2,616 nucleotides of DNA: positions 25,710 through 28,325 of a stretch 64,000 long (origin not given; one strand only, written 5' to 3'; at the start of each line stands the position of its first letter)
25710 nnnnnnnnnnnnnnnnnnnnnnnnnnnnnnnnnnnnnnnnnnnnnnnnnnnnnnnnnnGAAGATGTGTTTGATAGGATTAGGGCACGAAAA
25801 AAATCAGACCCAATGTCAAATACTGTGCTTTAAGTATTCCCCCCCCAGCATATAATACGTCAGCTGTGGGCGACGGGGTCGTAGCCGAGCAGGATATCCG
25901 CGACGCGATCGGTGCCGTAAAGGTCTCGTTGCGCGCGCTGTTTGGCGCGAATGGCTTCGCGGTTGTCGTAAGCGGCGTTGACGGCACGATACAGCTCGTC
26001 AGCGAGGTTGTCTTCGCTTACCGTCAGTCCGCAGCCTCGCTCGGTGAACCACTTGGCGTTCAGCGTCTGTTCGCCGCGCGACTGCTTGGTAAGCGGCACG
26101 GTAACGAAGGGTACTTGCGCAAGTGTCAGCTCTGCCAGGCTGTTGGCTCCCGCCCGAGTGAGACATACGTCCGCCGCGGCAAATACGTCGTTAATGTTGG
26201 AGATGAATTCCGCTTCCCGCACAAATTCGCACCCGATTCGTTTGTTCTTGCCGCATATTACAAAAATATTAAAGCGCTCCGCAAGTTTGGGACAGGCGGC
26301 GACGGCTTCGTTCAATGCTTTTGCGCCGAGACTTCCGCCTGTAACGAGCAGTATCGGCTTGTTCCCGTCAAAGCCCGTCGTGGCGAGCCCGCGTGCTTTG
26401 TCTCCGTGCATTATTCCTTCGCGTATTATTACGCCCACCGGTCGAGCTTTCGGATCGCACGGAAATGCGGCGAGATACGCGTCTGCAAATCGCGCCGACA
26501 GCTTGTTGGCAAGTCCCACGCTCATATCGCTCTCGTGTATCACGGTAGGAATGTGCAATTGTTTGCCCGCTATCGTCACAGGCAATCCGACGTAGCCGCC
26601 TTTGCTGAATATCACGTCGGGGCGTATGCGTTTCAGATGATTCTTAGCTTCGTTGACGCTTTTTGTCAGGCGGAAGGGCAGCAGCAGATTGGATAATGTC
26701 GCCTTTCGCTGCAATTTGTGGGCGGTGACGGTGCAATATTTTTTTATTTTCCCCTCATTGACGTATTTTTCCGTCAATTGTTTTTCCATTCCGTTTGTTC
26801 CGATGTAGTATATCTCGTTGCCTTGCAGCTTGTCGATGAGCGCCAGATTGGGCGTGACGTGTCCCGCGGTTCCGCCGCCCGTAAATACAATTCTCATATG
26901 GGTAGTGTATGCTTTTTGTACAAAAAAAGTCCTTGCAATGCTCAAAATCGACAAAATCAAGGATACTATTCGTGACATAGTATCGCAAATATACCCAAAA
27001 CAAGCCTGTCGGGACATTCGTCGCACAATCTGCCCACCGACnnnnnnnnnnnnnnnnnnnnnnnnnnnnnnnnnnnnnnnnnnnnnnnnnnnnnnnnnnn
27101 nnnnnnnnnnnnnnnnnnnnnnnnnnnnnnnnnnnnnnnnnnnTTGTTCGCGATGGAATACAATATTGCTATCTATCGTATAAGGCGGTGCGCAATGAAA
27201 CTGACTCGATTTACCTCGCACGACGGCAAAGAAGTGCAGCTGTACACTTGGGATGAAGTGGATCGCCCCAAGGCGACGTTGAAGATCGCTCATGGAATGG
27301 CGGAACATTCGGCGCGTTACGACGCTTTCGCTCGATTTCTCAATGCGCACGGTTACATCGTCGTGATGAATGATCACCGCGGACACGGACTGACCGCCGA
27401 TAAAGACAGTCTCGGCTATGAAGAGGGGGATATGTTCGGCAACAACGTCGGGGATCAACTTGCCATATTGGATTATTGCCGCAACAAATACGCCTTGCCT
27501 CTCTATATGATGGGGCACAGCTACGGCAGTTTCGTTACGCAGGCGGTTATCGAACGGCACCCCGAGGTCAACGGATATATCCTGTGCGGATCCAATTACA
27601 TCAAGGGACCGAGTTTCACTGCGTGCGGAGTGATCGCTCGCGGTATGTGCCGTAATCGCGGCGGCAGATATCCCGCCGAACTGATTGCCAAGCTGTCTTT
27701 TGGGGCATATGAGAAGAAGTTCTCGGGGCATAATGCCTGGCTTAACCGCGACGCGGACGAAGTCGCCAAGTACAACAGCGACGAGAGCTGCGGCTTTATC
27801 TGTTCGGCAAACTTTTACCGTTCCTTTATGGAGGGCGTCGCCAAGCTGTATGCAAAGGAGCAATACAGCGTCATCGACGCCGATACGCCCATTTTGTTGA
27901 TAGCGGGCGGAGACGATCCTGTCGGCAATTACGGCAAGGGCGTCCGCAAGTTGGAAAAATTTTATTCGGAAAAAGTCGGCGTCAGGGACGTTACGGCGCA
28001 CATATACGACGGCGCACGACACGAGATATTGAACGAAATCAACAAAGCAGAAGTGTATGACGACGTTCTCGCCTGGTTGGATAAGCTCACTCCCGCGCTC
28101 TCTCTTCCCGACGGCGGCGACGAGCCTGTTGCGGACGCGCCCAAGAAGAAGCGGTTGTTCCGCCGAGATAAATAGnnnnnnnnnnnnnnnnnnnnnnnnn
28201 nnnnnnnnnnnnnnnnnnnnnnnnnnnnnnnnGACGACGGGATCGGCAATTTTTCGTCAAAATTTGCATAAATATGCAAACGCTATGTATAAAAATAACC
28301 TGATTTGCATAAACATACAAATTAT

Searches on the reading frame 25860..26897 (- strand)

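Call 15: search_protein_families(library=pfam, proteins=[window:25860-26897:-])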
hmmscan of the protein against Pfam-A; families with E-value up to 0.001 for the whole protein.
window:25860-26897:- (345 aa): 3 families
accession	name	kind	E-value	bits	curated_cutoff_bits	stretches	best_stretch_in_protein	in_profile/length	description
PF03033.26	Glyco_transf_28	-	2.6e-30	105.7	26.2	1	3-140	1-136/139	Glycosyltransferase family 28 N-terminal domain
PF04101.22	Glyco_tran_28_C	-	2.2e-27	96.6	22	1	183-323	2-154/166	Glycosyltransferase family 28 C-terminal domain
PF13528.12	Glyco_trans_1_3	-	0.00019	21.2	25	0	235-299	249-310/322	Glycosyl transferase family 1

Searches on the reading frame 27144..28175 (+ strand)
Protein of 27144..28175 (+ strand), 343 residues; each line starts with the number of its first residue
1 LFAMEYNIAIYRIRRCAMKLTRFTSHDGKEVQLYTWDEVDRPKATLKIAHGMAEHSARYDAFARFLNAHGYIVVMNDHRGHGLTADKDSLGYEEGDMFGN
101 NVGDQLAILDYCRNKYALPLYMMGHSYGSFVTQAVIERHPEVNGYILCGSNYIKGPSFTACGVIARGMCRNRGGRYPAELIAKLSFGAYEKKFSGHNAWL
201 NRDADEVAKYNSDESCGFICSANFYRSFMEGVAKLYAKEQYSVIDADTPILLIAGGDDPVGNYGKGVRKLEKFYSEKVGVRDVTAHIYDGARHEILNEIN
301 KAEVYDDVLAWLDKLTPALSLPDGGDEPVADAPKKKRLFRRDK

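Call 75: search_protein_families(library=ncbifam, proteins=[window:27144-28175:+], max_evalue=0.001)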
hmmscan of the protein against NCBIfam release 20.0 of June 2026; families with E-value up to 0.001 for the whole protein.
window:27144-28175:+ (343 aa): 4 families
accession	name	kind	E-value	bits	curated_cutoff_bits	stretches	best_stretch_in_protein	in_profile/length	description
NF008019.0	PRK10749.1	equivalog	1.1e-06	27.9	362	0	41-143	52-156/335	lysophospholipase L2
NF004514.1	PRK05855.1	equivalog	1.5e-05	23.8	455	1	22-184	3-155/578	SDR family oxidoreductase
NF051487.1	bifunc_PcaCD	exception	3.3e-05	23.2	430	1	38-146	167-267/413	bifunctional 4-carboxymuconolactone decarboxylase/3-oxoadipate enol-lactonase PcaCD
NF007857.0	PRK10566.1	equivalog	0.00023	21.1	201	0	37-152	21-142/249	esterase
